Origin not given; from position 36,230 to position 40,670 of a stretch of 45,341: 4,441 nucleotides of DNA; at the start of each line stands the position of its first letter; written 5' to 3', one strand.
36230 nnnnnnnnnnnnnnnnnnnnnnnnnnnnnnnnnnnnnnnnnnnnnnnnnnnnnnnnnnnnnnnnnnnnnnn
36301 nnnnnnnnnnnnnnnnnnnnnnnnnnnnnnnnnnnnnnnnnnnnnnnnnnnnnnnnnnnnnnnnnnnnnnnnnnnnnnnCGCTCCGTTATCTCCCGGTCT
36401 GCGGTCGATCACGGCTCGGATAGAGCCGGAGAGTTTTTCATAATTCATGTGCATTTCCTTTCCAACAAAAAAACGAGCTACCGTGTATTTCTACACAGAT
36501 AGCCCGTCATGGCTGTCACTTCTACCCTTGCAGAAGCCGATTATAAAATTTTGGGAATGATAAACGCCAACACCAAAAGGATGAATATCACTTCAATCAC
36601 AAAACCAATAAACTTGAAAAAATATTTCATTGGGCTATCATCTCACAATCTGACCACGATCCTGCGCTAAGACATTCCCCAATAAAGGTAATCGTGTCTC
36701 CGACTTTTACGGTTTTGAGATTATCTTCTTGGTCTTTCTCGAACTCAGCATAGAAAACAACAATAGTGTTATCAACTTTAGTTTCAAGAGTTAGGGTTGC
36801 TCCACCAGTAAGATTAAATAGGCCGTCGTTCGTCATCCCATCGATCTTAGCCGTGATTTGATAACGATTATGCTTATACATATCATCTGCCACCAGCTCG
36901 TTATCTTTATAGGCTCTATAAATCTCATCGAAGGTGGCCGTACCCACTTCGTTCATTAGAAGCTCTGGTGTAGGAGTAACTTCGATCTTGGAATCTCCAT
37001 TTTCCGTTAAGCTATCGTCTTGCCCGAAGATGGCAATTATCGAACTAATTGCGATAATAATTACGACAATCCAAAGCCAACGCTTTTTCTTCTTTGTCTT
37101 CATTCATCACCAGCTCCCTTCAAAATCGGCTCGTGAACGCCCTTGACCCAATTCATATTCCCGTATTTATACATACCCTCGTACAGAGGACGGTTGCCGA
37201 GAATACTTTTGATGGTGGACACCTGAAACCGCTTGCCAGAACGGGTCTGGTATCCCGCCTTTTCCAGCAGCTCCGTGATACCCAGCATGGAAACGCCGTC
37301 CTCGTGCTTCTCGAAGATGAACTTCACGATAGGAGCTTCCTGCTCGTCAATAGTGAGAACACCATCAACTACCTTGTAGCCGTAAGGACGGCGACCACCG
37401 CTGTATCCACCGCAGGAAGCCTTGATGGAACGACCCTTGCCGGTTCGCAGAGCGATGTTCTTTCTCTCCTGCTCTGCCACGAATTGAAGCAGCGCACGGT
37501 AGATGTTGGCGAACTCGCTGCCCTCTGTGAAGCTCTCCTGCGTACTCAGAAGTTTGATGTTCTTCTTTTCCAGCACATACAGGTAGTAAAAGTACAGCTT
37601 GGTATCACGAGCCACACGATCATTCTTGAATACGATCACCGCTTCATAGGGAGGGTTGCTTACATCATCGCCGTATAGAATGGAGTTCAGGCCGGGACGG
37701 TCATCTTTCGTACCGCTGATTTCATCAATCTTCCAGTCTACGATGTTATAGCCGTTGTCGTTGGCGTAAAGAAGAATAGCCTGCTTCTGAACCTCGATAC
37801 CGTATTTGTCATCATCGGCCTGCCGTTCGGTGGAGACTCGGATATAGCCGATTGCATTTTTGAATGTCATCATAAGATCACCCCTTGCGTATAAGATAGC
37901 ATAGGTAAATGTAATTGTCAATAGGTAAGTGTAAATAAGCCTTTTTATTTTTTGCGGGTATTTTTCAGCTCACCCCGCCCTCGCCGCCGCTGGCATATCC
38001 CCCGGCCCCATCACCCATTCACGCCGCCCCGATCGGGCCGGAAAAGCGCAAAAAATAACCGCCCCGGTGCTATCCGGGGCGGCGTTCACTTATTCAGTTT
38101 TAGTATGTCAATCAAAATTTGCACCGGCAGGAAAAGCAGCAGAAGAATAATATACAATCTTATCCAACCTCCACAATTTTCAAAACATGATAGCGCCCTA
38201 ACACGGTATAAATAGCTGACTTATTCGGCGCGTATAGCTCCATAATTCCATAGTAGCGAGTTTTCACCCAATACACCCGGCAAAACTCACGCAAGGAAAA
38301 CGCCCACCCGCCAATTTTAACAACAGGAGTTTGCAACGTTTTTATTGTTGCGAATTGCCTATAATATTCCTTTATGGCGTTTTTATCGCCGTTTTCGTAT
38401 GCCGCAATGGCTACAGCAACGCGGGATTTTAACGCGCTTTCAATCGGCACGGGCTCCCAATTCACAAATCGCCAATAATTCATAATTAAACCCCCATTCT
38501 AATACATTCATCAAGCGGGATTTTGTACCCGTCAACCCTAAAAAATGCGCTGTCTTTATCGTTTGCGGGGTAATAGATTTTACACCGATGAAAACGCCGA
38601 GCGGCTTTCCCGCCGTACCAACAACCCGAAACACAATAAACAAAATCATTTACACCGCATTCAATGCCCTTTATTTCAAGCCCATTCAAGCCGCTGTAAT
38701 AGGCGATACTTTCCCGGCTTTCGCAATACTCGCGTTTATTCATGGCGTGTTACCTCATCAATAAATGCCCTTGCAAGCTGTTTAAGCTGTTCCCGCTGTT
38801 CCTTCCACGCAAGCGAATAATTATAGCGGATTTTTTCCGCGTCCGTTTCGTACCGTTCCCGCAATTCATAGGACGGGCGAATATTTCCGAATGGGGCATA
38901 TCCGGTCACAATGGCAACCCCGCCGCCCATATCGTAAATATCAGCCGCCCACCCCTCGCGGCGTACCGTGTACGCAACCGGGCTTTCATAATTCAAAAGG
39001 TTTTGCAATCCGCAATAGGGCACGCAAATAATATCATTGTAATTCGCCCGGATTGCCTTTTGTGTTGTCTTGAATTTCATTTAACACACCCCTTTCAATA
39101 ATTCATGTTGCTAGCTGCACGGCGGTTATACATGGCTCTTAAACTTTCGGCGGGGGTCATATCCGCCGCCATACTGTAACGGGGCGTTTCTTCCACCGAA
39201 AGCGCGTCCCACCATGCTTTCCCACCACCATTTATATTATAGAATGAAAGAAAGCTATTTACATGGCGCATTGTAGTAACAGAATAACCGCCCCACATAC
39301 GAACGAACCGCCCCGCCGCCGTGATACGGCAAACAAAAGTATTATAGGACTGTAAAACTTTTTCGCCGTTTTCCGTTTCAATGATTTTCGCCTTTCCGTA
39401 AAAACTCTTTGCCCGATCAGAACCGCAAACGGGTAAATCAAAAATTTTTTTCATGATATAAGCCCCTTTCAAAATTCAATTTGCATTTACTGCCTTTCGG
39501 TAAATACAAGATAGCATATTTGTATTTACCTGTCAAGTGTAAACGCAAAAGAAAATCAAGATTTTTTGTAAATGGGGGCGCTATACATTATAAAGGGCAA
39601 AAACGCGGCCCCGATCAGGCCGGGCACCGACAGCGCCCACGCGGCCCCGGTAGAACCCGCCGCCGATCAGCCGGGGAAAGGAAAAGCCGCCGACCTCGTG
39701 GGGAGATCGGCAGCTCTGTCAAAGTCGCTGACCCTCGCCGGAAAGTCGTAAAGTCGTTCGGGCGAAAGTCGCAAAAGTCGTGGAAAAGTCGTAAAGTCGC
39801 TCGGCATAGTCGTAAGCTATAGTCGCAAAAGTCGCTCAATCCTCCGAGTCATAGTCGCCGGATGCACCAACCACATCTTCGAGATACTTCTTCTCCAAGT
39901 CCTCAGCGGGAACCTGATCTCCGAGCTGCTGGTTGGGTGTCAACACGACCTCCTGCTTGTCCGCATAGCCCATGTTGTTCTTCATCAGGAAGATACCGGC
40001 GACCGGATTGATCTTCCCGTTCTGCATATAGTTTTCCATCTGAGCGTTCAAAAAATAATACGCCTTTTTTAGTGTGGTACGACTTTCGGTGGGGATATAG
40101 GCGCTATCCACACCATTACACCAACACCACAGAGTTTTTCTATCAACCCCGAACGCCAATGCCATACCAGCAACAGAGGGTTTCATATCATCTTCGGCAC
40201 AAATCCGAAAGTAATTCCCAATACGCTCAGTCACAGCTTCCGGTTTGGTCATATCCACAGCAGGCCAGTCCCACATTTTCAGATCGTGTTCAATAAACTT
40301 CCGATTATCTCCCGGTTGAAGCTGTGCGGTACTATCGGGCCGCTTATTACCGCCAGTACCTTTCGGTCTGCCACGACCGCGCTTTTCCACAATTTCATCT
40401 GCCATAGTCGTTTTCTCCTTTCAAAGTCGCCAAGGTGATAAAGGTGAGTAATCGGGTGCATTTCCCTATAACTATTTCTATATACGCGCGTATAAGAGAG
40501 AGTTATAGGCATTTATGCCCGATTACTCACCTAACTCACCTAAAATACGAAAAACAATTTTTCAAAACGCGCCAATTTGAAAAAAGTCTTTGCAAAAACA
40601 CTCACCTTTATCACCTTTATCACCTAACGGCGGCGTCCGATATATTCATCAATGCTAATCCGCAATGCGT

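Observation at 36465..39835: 3.4-kb accessory island splits terS from terL and carries its own promoters and terminators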

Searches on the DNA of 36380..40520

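Call 63: search_rna_families(source=window, start=36380, end=40520, threshold=evalue, max_evalue=1)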
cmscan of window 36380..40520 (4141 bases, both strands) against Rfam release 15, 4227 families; matches with E-value up to 1: 2.
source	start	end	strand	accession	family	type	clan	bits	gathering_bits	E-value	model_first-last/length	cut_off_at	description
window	38044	38137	-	RF00236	ctRNA_pGA1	Gene; antisense;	-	22.6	45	0.25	1-79/79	no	ctRNA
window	39491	39641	+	RF01849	alpha_tmRNA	Gene;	CL00001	13.3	50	0.43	1-355/355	no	Alphaproteobacteria transfer-messenger RNA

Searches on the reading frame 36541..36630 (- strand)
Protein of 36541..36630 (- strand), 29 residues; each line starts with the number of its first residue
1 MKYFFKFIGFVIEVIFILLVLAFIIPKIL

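Call 3: search_protein_families(library=pfam, proteins=[window:36541-36630:-], max_evalue=0.01)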
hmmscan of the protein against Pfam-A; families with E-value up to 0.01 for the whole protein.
window:36541-36630:- (29 aa): 0 families

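Call 4: search_protein_families(library=phrogs, proteins=[window:36541-36630:-], max_evalue=0.01)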
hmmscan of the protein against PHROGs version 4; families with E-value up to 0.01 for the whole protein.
window:36541-36630:- (29 aa): 0 families

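Call 29: search_protein_families(library=ncbifam, proteins=[window:36541-36630:-], max_evalue=0.01)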
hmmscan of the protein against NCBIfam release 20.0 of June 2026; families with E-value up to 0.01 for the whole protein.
window:36541-36630:- (29 aa): 0 families

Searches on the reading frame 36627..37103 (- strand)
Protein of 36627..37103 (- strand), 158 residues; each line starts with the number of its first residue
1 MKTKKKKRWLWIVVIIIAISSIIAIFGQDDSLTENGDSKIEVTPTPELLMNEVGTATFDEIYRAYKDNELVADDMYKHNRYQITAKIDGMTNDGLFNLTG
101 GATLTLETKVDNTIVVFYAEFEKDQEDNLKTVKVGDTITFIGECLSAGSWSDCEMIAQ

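Call 3: search_protein_families(library=pfam, proteins=[window:36627-37103:-], max_evalue=0.01)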
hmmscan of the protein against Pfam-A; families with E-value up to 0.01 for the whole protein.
window:36627-37103:- (158 aa): 1 family
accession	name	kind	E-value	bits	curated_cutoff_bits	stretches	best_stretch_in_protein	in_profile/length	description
PF12869.13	tRNA_anti-like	-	3.7e-07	30.3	23.5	1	5-144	4-132/146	tRNA_anti-like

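Call 4: search_protein_families(library=phrogs, proteins=[window:36627-37103:-], max_evalue=0.01)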
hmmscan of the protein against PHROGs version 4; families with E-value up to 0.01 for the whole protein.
window:36627-37103:- (158 aa): 3 families
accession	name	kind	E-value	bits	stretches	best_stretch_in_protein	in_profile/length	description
phrog_8545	-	moron, auxiliary metabolic gene and host takeover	4.4e-13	50.4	1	4-155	13-176/177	superinfection exclusion Sie-like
phrog_4980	-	moron, auxiliary metabolic gene and host takeover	0.0038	18.2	1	2-43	17-58/181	superinfection exclusion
phrog_806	-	unknown function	0.0079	17.3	0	5-40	2-37/187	-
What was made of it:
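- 36627..37103 (-): Membrane-anchored OB-fold protein (Sie-like), the cargo of unit B. PF12869 E 3.7e-7; phrog_8545 E 4.4e-13 (calls 3, 4).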

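Call 29: search_protein_families(library=ncbifam, proteins=[window:36627-37103:-], max_evalue=0.01)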
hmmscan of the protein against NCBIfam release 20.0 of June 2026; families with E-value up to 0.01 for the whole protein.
window:36627-37103:- (158 aa): 0 families

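Call 76: search_protein_families(library=padloc, proteins=[window:36627-37103:-], max_evalue=0.01)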
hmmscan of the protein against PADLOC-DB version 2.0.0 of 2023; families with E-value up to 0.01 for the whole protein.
window:36627-37103:- (158 aa): 0 families
